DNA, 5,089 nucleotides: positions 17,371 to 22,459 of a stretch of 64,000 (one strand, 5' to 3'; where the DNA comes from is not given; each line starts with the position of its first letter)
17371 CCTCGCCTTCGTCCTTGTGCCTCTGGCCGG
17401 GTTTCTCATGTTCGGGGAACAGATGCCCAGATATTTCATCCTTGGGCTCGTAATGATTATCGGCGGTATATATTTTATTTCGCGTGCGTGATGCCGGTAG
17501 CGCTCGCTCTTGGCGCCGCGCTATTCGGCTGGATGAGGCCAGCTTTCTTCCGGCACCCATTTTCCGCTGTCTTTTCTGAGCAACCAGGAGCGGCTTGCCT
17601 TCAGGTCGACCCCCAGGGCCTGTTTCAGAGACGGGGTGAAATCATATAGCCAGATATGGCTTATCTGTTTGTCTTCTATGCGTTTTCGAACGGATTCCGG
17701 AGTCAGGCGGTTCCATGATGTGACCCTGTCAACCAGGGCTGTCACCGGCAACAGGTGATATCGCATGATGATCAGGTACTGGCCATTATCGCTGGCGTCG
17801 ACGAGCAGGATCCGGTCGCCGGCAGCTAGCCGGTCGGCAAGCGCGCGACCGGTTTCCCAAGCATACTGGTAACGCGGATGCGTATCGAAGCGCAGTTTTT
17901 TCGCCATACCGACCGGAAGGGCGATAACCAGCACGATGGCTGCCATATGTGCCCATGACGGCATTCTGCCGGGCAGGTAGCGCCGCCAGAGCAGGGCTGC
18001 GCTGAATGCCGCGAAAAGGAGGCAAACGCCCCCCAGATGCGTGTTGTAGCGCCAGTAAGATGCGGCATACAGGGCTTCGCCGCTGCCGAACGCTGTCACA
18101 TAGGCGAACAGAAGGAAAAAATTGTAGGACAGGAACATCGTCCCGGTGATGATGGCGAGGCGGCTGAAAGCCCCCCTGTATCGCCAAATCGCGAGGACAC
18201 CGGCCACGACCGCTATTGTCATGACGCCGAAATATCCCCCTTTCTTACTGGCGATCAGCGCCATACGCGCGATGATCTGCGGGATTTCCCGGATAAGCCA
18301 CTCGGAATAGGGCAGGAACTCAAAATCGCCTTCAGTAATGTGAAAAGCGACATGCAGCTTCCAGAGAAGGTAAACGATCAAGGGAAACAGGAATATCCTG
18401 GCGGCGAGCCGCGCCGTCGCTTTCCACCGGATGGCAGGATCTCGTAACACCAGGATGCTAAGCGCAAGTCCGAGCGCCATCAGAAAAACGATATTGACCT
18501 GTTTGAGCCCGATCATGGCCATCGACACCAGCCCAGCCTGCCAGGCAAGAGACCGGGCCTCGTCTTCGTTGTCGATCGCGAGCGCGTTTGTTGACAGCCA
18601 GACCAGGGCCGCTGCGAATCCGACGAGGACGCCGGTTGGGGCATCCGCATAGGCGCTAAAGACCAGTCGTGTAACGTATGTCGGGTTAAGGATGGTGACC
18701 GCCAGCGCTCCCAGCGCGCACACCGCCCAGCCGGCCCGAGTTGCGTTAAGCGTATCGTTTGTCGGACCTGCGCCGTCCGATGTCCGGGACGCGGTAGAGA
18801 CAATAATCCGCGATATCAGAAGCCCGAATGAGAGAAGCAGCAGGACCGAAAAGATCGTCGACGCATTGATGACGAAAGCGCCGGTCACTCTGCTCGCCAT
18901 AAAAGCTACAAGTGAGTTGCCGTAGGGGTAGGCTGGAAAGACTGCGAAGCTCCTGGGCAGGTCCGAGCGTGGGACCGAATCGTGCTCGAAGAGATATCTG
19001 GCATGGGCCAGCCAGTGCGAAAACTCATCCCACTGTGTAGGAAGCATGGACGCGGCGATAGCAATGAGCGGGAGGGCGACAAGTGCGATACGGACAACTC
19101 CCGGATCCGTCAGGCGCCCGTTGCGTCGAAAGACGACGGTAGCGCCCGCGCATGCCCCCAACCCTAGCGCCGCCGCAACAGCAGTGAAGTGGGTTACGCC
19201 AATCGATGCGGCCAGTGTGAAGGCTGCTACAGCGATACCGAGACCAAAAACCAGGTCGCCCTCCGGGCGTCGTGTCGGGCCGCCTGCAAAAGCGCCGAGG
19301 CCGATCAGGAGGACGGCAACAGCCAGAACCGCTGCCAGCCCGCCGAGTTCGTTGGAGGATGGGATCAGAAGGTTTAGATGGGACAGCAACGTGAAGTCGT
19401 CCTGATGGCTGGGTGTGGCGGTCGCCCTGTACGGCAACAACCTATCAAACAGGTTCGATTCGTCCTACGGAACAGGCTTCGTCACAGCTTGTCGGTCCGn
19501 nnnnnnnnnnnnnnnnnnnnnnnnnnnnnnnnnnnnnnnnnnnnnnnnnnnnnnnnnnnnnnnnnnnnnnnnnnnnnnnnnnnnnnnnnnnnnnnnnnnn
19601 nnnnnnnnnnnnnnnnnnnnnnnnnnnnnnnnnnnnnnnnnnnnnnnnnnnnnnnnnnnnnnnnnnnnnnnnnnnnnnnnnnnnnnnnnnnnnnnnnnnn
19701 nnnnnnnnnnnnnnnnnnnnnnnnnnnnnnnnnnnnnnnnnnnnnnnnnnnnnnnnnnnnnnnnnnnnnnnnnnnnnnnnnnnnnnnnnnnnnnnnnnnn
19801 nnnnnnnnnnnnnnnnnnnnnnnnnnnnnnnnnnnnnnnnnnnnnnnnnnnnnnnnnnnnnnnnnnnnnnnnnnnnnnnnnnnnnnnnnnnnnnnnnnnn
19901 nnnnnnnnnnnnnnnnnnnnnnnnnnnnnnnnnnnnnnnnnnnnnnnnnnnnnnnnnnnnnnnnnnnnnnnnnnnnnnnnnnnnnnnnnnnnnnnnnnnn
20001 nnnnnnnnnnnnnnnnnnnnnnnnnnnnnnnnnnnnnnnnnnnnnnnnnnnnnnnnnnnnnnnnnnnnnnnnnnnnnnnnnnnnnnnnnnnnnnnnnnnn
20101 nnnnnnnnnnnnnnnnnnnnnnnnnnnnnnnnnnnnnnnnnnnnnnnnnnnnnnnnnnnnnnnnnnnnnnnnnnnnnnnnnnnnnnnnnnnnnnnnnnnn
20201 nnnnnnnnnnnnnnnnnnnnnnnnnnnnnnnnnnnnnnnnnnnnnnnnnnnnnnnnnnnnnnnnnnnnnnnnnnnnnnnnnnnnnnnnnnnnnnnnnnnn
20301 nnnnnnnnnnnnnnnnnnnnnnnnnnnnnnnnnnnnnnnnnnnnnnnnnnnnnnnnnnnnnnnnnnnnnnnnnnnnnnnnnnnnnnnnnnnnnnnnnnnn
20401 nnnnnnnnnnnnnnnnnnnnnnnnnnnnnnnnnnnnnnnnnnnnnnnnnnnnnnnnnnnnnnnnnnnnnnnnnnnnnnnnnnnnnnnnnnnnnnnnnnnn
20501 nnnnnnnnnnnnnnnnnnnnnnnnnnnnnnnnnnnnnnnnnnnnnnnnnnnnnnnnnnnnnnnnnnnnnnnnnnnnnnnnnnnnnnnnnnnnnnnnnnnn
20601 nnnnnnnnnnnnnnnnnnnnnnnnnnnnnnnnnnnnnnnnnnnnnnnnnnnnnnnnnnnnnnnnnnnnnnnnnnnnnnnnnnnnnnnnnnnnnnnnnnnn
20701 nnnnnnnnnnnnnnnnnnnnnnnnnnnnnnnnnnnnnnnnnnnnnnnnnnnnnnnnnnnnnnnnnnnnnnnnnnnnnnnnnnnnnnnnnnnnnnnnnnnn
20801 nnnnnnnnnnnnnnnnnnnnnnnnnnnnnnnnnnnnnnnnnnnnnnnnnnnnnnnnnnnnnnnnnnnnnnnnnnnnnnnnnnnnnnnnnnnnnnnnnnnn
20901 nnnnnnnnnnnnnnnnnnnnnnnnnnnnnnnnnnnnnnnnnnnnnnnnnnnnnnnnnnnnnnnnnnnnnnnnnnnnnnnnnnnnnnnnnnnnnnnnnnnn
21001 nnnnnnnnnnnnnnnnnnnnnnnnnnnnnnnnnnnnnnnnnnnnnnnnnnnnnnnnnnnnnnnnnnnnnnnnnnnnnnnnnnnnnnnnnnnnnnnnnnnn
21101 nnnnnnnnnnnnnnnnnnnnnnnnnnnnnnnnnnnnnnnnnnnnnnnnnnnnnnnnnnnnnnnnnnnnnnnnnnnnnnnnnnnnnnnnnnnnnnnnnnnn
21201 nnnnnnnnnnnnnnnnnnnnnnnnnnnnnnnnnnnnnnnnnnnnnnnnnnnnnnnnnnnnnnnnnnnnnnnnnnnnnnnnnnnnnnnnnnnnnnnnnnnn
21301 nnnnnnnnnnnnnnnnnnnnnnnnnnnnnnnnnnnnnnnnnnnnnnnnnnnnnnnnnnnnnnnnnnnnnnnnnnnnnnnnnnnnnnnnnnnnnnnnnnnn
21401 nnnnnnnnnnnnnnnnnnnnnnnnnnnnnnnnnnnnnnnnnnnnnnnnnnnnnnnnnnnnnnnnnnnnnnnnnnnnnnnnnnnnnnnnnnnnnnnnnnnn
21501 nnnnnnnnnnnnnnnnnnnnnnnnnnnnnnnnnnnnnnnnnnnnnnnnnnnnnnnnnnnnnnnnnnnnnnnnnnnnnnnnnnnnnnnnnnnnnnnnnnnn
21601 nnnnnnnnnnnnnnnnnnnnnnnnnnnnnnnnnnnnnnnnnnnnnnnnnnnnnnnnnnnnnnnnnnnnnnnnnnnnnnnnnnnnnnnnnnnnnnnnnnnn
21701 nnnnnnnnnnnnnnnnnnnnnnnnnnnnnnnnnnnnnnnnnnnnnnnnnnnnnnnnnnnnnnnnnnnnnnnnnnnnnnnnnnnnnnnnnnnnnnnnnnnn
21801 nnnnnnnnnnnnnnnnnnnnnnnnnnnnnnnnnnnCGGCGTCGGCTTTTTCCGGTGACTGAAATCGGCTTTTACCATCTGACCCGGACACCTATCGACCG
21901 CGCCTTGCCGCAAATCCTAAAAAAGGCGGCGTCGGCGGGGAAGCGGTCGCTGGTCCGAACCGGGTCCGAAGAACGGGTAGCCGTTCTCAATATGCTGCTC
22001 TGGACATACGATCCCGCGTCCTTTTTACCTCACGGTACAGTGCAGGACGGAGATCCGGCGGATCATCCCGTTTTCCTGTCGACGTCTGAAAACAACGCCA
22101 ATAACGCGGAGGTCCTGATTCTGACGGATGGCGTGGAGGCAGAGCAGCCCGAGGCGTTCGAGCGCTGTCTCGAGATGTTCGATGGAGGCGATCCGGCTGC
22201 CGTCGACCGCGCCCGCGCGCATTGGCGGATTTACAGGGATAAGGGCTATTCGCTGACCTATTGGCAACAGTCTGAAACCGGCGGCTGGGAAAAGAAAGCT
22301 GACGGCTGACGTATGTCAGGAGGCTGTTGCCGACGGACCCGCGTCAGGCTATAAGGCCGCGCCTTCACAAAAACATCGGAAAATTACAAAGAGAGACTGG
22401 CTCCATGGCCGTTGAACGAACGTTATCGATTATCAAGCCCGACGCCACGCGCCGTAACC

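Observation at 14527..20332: Five-gene, compositionally mosaic glycan-modification cassette inserted in the lptF|pepA divergent intergenic region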

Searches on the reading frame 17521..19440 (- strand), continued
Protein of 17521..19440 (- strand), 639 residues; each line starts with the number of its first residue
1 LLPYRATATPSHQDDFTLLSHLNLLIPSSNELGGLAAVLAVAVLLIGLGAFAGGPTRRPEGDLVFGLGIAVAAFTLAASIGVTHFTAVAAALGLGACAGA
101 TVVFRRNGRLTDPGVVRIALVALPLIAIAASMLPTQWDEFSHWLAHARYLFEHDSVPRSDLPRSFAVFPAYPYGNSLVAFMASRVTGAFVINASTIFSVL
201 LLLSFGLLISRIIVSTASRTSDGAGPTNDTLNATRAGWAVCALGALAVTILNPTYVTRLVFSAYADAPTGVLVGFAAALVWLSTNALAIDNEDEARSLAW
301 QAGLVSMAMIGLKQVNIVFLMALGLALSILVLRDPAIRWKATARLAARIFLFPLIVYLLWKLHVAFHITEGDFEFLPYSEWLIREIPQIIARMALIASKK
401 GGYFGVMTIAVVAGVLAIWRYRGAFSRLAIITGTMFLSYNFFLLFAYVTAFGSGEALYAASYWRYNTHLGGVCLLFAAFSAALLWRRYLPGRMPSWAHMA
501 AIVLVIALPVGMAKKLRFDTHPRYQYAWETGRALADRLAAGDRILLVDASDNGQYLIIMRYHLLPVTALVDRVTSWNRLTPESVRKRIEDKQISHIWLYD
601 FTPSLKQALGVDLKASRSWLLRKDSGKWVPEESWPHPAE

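Call 73: search_protein_families(library=ncbifam, proteins=[L044:7630-9195:+, L047:3476-4963:+, L070:1875-3836:-, L042:5702-7360:+, L065:7687-9423:+, L079:8001-9848:+, L028:8301-9926:+], max_evalue=0.0001)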
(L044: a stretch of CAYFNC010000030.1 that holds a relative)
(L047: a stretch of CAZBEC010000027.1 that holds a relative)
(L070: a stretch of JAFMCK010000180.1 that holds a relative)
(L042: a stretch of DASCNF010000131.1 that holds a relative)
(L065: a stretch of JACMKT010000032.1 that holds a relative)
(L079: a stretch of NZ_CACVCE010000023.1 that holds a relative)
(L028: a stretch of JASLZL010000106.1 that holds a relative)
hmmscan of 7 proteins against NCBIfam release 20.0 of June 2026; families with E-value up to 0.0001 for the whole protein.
L044:7630-9195:+ (521 aa): 22 families
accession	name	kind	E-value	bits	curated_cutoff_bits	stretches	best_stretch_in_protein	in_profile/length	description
NF038361.1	rSAM_Sden_1168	equivalog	1.9e-39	135.6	575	1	18-447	63-494/560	Sden_1168 family B12-binding radical SAM P-methyltransferase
TIGR02026.1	BchE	equivalog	1e-37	130.1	481.35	1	20-470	2-428/497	magnesium-protoporphyrin IX monomethyl ester anaerobic oxidative cyclase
NF050148.1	rSAM_ApyD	equivalog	3.6e-36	124.8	750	1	26-427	8-393/645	RiPP biosynthesis radical SAM protein ApyD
TIGR03471.1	HpnJ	equivalog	7.7e-28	97.6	577.6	1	117-439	89-399/472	hopanoid biosynthesis associated radical SAM protein HpnJ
TIGR04072.2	rSAM_ladder_B12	equivalog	2.5e-27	95.6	360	1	41-437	18-382/443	lipid biosynthesis B12-binding/radical SAM protein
TIGR04013.1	B12_SAM_MJ_1487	hypoth_equivalog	7.7e-27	94.1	251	1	106-425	53-355/382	TIGR04013 family B12-binding domain/radical SAM domain-containing protein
TIGR04385.1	B12_rSAM_cofa1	equivalog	1.2e-23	84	450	1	119-402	93-364/438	B12 lower ligand biosynthesis radical SAM protein BzaD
TIGR04479.1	bcpD_PhpK_rSAM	subfamily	3.5e-23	81.8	600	1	155-403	179-410/504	PhpK family radical SAM P-methyltransferase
NF033070.1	rSAM_AprD4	equivalog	6.2e-22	78.1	500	1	160-427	134-390/456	AprD4 family radical SAM diol-dehydratase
TIGR04367.1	HpnR_B12_rSAM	equivalog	1.1e-19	70.4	650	1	39-429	20-375/490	hopanoid C-3 methylase HpnR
TIGR04014.1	B12_SAM_MJ_0865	equivalog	2.2e-19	69.6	360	1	111-425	56-356/434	methyl-coenzyme M reductase glutamine C-methyltransferase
TIGR03975.1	rSAM_ocin_1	subfamily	3.6e-19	68.7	281.85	1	87-399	119-427/606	RiPP maturation radical SAM C-methyltransferase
TIGR04295.1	B12_rSAM_oligo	hypoth_equivalog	3.5e-15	55.6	400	1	41-425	25-382/422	TIGR04295 family B12-binding domain-containing radical SAM protein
TIGR04428.1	B12_rSAM_trp_MT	equivalog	5.4e-15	54.8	500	1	113-397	84-393/558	tryptophan 2-C-methyltransferase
NF033712.0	B12_rSAM_KedN5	subfamily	1.5e-14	53.2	700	1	121-263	87-227/624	KedN5 family methylcobalamin-dependent radical SAM C-methyltransferase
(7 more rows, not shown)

L047:3476-4963:+ (495 aa): 22 families
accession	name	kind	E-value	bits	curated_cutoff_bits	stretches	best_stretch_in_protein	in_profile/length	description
TIGR02026.1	BchE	equivalog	1.3e-56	192.5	481.35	1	11-390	3-388/497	magnesium-protoporphyrin IX monomethyl ester anaerobic oxidative cyclase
TIGR03471.1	HpnJ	equivalog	3e-47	161.6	577.6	1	50-425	48-422/472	hopanoid biosynthesis associated radical SAM protein HpnJ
NF050148.1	rSAM_ApyD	equivalog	2.9e-40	138.3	750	1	63-387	65-391/645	RiPP biosynthesis radical SAM protein ApyD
TIGR04385.1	B12_rSAM_cofa1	equivalog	3.4e-39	135.3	450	1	31-364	20-361/438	B12 lower ligand biosynthesis radical SAM protein BzaD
TIGR04479.1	bcpD_PhpK_rSAM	subfamily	3.9e-38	131.1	600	1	23-374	64-416/504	PhpK family radical SAM P-methyltransferase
TIGR04072.2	rSAM_ladder_B12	equivalog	2e-35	122.3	360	1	85-391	83-374/443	lipid biosynthesis B12-binding/radical SAM protein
TIGR03975.1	rSAM_ocin_1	subfamily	2.2e-29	102.4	281.85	1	61-354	117-417/606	RiPP maturation radical SAM C-methyltransferase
NF038361.1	rSAM_Sden_1168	equivalog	6.7e-28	97.6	575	1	88-390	157-474/560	Sden_1168 family B12-binding radical SAM P-methyltransferase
TIGR04367.1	HpnR_B12_rSAM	equivalog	1e-27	96.9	650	1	61-389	49-373/490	hopanoid C-3 methylase HpnR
TIGR04014.1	B12_SAM_MJ_0865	equivalog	6.1e-26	91.2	360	1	91-392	57-361/434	methyl-coenzyme M reductase glutamine C-methyltransferase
TIGR04013.1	B12_SAM_MJ_1487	hypoth_equivalog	1.9e-23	82.9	251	1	47-246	16-200/382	TIGR04013 family B12-binding domain/radical SAM domain-containing protein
NF033070.1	rSAM_AprD4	equivalog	2.2e-21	76.3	500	1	203-390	201-391/456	AprD4 family radical SAM diol-dehydratase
NF033712.0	B12_rSAM_KedN5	subfamily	2.9e-18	65.4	700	1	72-269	62-266/624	KedN5 family methylcobalamin-dependent radical SAM C-methyltransferase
TIGR04295.1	B12_rSAM_oligo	hypoth_equivalog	3e-17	62.5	400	1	42-320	35-314/422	TIGR04295 family B12-binding domain-containing radical SAM protein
TIGR04190.1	B12_SAM_Ta0216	equivalog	1.4e-16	60.2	500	1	88-368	96-395/554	TIGR04190 family B12-binding domain/radical SAM domain protein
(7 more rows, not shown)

L070:1875-3836:- (653 aa): 5 families
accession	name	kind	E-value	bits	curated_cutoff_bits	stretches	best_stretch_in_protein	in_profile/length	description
TIGR03573.1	WbuX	subfamily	1.3e-33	116.9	203.2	1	298-641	3-338/344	N-acetyl sugar amidotransferase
NF001484.0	PRK00331.1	subfamily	3.9e-14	51.9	381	1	1-220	1-195/601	isomerizing glutamine--fructose-6-phosphate transaminase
TIGR01135.1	glmS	equivalog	7.8e-12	44.5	418.05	1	2-220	1-194/607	glutamine--fructose-6-phosphate transaminase (isomerizing)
TIGR01134.1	purF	equivalog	1.6e-07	31.1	350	1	95-229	67-204/432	amidophosphoribosyltransferase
TIGR03442.1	TIGR03442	equivalog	2.3e-06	27.1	218.65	1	94-221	84-224/251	ergothioneine biosynthesis protein EgtC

L042:5702-7360:+ (552 aa): 2 families
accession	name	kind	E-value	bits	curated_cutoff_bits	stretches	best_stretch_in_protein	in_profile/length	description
NF009784.2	PRK13279.1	equivalog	9.4e-32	110.3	567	1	18-351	8-334/539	lipid IV(A) 4-amino-4-deoxy-L-arabinosyltransferase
TIGR03663.1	TIGR03663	subfamily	1.3e-05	24.4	126.25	1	39-197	25-174/435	flippase activity-associated protein Agl23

L065:7687-9423:+ (578 aa): 0 families

L079:8001-9848:+ (615 aa): 0 families

L028:8301-9926:+ (541 aa): 23 families
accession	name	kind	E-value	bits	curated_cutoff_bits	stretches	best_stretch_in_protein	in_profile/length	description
NF038361.1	rSAM_Sden_1168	equivalog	3.2e-48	164.6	575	1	22-452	60-492/560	Sden_1168 family B12-binding radical SAM P-methyltransferase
TIGR02026.1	BchE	equivalog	3.5e-39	135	481.35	1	27-449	2-401/497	magnesium-protoporphyrin IX monomethyl ester anaerobic oxidative cyclase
TIGR03471.1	HpnJ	equivalog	8.5e-36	123.8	577.6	1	124-446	89-399/472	hopanoid biosynthesis associated radical SAM protein HpnJ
NF050148.1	rSAM_ApyD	equivalog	7e-34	117.2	750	1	34-434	9-393/645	RiPP biosynthesis radical SAM protein ApyD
TIGR04072.2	rSAM_ladder_B12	equivalog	1.5e-30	106.3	360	2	231-469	173-411/443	lipid biosynthesis B12-binding/radical SAM protein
TIGR04385.1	B12_rSAM_cofa1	equivalog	2.7e-28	99.4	450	1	120-406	87-361/438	B12 lower ligand biosynthesis radical SAM protein BzaD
TIGR04479.1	bcpD_PhpK_rSAM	subfamily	3.5e-28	98.2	600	1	104-423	112-422/504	PhpK family radical SAM P-methyltransferase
TIGR04013.1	B12_SAM_MJ_1487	hypoth_equivalog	4.6e-28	98.1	251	1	112-433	49-356/382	TIGR04013 family B12-binding domain/radical SAM domain-containing protein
TIGR04014.1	B12_SAM_MJ_0865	equivalog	4.4e-22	78.5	360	1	119-459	57-382/434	methyl-coenzyme M reductase glutamine C-methyltransferase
TIGR04295.1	B12_rSAM_oligo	hypoth_equivalog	6.7e-21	74.5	400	1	48-456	25-403/422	TIGR04295 family B12-binding domain-containing radical SAM protein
NF033070.1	rSAM_AprD4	equivalog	1.1e-19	70.7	500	1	232-449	190-405/456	AprD4 family radical SAM diol-dehydratase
TIGR03975.1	rSAM_ocin_1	subfamily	2.1e-18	66.2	281.85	1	105-402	131-426/606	RiPP maturation radical SAM C-methyltransferase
TIGR04367.1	HpnR_B12_rSAM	equivalog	8.8e-17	60.8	650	1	47-433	21-372/490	hopanoid C-3 methylase HpnR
TIGR04428.1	B12_rSAM_trp_MT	equivalog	4.4e-16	58.4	500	1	50-425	18-414/558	tryptophan 2-C-methyltransferase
NF033712.0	B12_rSAM_KedN5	subfamily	5.6e-14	51.3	700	1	126-254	85-211/624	KedN5 family methylcobalamin-dependent radical SAM C-methyltransferase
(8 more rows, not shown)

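Call 80: search_solved_structures(query=A1, max_evalue=10)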
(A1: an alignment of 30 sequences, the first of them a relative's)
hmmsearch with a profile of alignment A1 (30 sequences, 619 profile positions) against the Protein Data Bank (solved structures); distinct sequences matched with E-value up to 10: 0.

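Call 88: fold_search(model_id=the predicted structure, library=pdb)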
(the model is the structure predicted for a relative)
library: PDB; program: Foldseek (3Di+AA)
matches with E <= 10: 489; with E <= 0.001: 4
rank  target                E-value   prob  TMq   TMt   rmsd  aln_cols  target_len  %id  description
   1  8pn9_A                7.5e-05  1.00  0.40  0.39  12.4       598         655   12  Structure of human oligosaccharyltransferase OST-A complex bound to NGI-1 (released 2024-05-08)
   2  3wak                  1.7e-04  1.00  0.41  0.32  12.2       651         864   10  Crystal structure of the Archaeoglobus fulgidus oligosaccharyltransferase (O29867_ARCFU) in the apo form (released 2013-10-30)
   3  8b6l_I                2.0e-04  1.00  0.39  0.36  15.1       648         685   10  Subtomogram average of the human Sec61-TRAP-OSTA-translocon (released 2022-12-07)
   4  5gmy_A                7.9e-04  1.00  0.36  0.28  12.6       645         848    9  Crystal structure of the Archaeoglobus fulgidus oligosaccharyltransferase (O29867_ARCFU) tethered with an acceptor pep (released 2017-02-01)
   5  3waj                  1.0e-03  1.00  0.43  0.35  11.5       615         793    9  Crystal structure of the Archaeoglobus fulgidus oligosaccharyltransferase (O29867_ARCFU) complex with Zn and sulfate (released 2013-10-30)
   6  5ogl_A                1.7e-03  0.99  0.31  0.28  14.6       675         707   12  Structure of bacterial oligosaccharyltransferase PglB in complex with an acceptor peptide and an lipid-linked oligosac (released 2017-10-25)
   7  9i5k_A                8.3e-03  1.00  0.35  0.43   9.3       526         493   12  Structure of the Chaetomium thermophilum Pmt4 homodimer (C2 symmetry) (released 2025-12-24)
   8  6x0o                  3.0e-02  0.96  0.31  0.21  11.7       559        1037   13  Single-Particle Cryo-EM Structure of Arabinosyltransferase EmbB from Mycobacterium smegmatis (released 2020-06-10)
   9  7bvc_B                4.0e-02  0.96  0.33  0.22  10.9       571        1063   13  Cryo-EM structure of Mycobacterium smegmatis arabinosyltransferase EmbA-EmbB-AcpM2 in complex with ethambutol (released 2020-04-29)
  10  7bvh_A                4.0e-02  0.94  0.31  0.21  18.8       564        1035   12  Crystal structure of arabinosyltransferase EmbC2-AcpM2 complex from Mycobacterium smegmatis complexed with di-arabinos (released 2020-04-29)
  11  6p25_B                5.7e-02  1.00  0.27  0.25   5.3       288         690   13  Structure of S. cerevisiae protein O-mannosyltransferase Pmt1-Pmt2 complex bound to the sugar donor and a peptide acce (released 2019-07-10)
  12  7bvc_A                6.7e-02  0.84  0.28  0.18  14.9       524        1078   15  Cryo-EM structure of Mycobacterium smegmatis arabinosyltransferase EmbA-EmbB-AcpM2 in complex with ethambutol (released 2020-04-29)
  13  4xp9_C                7.6e-02  0.08  0.09  0.10  27.3       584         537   13  X-ray structure of Drosophila dopamine transporter bound to psychostimulant D-amphetamine (released 2015-05-06)
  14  9g8j_B                8.3e-02  0.10  0.11  0.10  26.1       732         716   11  Structure of K+-dependent Na+-PPase from Thermotoga maritima in complex with zoledronate (released 2025-06-04)
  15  6qxa_D                8.7e-02  0.13  0.13  0.11  27.3       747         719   12  Structure of membrane bound pyrophosphatase from Thermotoga maritima in complex with imidodiphosphate and N-[(2-amino- (released 2019-04-10)
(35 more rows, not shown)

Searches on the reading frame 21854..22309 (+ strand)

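Call 4: search_protein_families(library=pfam, proteins=[window:21854-22309:+], max_evalue=0.01)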
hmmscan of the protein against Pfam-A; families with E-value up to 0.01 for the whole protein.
window:21854-22309:+ (151 aa): 1 family
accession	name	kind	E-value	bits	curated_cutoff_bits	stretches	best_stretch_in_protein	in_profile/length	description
PF04364.18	DNA_pol3_chi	-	4.9e-36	124.4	25.4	1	1-134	1-134/135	DNA polymerase III chi subunit, HolC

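Call 5: search_protein_families(library=ncbifam, proteins=[window:21854-22309:+], max_evalue=0.01)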
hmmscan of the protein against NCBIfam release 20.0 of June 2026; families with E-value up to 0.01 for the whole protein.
window:21854-22309:+ (151 aa): 5 families
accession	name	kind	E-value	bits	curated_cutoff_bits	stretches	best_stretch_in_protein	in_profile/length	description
NF004347.0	PRK05728.1-4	equivalog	9.4e-54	181.6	132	1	1-149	1-150/150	DNA polymerase III subunit chi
NF004348.0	PRK05728.1-5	equivalog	5.9e-21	75.2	178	1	1-140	1-137/138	DNA polymerase III subunit chi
NF005172.0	PRK06646.1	equivalog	4.6e-11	42.7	260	1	7-95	7-95/154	DNA polymerase III subunit chi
NF004346.0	PRK05728.1-2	equivalog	3.6e-10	40.5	234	1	19-136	23-138/141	DNA polymerase III subunit chi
NF004345.0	PRK05728.1-1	equivalog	1.5e-05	24.9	281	1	21-134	28-141/147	DNA polymerase III subunit chi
